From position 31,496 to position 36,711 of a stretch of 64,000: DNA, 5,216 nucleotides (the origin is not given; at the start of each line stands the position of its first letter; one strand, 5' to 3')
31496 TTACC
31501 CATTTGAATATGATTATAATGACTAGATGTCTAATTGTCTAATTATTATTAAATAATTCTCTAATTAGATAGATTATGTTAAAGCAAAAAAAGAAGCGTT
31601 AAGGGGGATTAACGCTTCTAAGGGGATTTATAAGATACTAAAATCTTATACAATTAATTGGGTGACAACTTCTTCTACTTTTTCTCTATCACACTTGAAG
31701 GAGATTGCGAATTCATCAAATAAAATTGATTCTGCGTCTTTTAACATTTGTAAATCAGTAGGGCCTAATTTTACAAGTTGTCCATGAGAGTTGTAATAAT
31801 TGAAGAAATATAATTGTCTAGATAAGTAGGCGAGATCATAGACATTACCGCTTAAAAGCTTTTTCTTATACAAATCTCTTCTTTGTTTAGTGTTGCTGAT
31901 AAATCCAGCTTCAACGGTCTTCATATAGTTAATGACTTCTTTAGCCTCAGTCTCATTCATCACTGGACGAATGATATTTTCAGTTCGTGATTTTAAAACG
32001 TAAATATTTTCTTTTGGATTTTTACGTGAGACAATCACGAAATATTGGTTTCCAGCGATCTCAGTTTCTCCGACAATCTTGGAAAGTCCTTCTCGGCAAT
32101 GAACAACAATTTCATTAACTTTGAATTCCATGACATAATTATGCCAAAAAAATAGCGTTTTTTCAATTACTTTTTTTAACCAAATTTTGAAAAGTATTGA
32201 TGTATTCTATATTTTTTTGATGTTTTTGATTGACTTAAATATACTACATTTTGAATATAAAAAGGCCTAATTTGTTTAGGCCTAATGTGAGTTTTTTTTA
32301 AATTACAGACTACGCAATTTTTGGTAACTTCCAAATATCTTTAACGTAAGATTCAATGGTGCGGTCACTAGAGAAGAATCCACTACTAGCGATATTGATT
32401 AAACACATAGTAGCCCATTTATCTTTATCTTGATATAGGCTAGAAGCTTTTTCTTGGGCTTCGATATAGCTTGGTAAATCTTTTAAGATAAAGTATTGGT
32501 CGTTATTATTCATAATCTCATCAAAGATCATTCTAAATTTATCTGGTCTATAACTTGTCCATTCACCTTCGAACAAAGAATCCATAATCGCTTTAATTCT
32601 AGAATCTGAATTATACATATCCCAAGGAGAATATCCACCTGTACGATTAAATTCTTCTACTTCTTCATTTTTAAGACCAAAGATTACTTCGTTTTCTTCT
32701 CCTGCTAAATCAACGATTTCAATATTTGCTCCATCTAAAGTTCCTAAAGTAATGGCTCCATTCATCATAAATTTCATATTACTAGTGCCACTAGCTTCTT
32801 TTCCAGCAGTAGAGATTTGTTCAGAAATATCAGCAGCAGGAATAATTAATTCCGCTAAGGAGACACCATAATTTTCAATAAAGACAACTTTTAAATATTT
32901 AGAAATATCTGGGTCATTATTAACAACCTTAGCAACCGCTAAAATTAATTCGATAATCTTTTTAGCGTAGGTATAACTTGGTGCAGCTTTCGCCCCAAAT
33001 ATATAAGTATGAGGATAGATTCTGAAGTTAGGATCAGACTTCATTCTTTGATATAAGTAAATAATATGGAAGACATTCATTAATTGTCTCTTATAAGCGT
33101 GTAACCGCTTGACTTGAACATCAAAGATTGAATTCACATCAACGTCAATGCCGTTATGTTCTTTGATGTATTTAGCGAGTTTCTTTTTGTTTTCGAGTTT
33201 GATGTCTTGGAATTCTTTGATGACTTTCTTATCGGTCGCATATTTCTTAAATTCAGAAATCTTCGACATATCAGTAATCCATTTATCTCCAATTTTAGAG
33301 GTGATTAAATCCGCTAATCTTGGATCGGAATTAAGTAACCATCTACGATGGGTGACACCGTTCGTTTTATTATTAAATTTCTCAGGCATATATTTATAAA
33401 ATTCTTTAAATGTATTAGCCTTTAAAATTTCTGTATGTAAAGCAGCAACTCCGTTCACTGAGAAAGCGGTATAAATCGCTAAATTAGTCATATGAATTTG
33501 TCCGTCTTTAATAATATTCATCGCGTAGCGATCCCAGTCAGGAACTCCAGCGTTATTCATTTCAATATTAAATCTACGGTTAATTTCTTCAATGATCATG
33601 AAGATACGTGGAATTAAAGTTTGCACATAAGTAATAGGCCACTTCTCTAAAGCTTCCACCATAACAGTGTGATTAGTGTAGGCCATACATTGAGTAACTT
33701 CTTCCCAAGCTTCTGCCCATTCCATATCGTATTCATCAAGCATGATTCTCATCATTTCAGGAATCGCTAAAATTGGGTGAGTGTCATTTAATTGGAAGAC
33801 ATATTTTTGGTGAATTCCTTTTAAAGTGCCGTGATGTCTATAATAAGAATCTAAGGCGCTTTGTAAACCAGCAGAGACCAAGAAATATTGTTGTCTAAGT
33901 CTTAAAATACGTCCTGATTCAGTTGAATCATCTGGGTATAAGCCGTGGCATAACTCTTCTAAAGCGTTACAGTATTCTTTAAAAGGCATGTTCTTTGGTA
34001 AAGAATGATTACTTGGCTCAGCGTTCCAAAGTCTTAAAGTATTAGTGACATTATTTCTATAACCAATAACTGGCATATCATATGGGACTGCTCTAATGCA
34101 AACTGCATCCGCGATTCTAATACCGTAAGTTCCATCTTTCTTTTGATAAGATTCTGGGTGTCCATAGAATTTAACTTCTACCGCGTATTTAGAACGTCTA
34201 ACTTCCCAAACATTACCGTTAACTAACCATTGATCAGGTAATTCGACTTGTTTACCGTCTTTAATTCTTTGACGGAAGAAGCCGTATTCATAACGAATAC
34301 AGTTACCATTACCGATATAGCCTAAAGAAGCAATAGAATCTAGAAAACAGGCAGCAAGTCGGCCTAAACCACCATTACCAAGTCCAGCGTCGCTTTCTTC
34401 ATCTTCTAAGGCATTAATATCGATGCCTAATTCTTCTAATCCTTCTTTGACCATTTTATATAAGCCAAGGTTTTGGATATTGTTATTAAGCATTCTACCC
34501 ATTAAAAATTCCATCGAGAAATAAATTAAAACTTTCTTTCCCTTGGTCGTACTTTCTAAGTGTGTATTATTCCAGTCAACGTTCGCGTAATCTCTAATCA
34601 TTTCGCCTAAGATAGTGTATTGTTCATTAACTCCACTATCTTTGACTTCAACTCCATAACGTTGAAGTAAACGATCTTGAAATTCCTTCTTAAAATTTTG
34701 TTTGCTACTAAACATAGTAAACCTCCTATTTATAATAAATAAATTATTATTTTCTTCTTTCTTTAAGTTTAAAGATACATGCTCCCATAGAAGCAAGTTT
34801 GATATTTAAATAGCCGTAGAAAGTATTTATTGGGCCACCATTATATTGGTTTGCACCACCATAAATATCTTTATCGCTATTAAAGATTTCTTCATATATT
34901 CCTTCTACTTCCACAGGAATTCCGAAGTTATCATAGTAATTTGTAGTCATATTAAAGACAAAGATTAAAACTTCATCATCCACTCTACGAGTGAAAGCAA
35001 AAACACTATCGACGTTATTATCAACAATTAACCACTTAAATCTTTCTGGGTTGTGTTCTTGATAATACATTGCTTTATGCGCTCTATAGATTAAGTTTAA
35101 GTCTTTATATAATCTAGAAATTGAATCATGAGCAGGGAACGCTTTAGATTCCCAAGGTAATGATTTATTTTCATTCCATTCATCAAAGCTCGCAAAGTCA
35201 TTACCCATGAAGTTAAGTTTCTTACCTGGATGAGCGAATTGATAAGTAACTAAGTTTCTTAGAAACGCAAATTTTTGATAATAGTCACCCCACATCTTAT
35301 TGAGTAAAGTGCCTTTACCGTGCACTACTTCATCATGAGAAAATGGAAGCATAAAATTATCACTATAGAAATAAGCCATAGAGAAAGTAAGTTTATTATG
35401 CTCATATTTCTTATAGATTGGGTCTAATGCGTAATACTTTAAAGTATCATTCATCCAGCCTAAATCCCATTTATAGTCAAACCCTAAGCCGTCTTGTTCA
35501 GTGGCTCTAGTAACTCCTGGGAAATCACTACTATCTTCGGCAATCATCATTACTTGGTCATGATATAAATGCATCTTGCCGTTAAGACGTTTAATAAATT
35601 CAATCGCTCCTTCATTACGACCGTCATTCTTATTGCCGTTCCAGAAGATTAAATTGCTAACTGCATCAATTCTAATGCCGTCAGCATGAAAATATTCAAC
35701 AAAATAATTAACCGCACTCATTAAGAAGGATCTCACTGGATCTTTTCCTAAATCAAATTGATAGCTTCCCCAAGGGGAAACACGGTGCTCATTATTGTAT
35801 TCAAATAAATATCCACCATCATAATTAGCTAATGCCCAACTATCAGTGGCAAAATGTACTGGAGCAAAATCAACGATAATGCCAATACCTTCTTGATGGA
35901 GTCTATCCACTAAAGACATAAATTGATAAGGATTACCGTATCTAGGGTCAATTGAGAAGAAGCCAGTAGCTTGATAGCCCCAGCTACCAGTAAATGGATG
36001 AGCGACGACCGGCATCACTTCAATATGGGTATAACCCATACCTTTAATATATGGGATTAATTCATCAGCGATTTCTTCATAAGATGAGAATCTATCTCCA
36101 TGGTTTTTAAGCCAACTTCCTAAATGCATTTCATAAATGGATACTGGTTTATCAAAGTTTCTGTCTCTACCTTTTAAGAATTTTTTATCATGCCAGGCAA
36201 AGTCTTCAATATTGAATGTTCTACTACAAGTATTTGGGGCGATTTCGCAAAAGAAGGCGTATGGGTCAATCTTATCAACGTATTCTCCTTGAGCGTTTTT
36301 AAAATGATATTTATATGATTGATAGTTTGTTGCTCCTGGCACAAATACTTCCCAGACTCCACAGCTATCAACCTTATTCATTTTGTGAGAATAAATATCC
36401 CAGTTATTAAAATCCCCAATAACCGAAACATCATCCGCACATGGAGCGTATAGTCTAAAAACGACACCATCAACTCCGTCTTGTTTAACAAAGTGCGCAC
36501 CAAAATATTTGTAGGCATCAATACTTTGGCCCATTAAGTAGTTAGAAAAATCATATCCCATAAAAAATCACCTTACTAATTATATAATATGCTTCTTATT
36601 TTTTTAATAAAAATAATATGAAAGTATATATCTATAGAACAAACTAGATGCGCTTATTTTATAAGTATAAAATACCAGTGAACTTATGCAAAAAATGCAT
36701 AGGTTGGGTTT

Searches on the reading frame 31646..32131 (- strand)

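Call 7: search_protein_families(library=pfam, proteins=[window:31646-32131:-], max_evalue=0.001)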
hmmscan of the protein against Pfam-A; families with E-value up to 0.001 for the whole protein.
window:31646-32131:- (161 aa): 1 family
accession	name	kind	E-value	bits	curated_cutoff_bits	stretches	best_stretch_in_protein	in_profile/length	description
PF21095.3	CarD_C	-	1.8e-08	34.7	23.1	1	66-156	2-86/87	CarD, C-terminal domain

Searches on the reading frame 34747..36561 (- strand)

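Call 7: search_protein_families(library=pfam, proteins=[window:34747-36561:-], max_evalue=0.001)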
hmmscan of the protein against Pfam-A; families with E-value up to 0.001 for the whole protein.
window:34747-36561:- (604 aa): 4 families
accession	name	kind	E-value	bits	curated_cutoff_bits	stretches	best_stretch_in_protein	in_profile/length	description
PF02922.24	CBM_48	-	9.7e-23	80.7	22.4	1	20-102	2-83/83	Carbohydrate-binding module 48 (Isoamylase N-terminal domain)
PF00128.31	Alpha-amylase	-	6e-16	59.2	22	1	169-240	25-95/446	Alpha amylase, catalytic domain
PF02806.24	Alpha-amylase_C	-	2e-14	54.1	21.2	1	510-599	1-94/95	Alpha amylase, C-terminal all-beta domain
PF22019.2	GlgB_N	-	7.3e-09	36.1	27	1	9-101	9-94/94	alpha-1,4-glucan branching enzyme GlgB, N-terminal domain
